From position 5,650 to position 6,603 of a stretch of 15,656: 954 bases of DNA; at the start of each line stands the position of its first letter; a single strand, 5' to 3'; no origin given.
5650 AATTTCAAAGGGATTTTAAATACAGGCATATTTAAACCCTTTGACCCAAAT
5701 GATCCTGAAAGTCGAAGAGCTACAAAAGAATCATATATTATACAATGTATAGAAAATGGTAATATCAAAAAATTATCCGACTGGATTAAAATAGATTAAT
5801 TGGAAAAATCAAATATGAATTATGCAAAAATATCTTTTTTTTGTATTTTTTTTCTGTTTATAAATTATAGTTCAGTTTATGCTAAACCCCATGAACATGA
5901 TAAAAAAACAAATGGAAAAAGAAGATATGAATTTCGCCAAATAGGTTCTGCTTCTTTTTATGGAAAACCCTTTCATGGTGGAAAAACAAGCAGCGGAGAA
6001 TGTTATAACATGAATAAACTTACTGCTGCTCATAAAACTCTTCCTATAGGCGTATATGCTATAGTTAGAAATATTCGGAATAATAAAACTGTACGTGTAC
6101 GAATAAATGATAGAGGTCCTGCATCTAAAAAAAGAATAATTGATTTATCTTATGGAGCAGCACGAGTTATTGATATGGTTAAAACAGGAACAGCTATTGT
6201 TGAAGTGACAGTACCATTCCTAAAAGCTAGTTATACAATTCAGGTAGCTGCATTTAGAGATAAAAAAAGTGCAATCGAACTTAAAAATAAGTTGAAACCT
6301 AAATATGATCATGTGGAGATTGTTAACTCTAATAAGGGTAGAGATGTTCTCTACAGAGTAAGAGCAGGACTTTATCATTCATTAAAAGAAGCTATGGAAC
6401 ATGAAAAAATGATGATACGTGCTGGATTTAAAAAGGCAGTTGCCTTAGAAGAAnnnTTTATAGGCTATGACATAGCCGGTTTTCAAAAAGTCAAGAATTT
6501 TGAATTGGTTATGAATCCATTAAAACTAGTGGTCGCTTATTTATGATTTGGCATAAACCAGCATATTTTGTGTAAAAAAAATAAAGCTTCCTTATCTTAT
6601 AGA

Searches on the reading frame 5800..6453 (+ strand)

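Call 75: search_protein_families(library=pfam, proteins=[window:5800-6453:+], max_evalue=0.00001)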
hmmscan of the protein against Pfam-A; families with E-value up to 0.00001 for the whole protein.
window:5800-6453:+ (218 aa): 2 families
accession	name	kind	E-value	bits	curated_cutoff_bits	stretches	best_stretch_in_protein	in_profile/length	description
PF03330.24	DPBB_1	-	2.3e-24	85.9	28.8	1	48-135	3-82/83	Lytic transglycolase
PF05036.18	SPOR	-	2.5e-12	47.4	21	1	143-198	3-57/76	SPOR domain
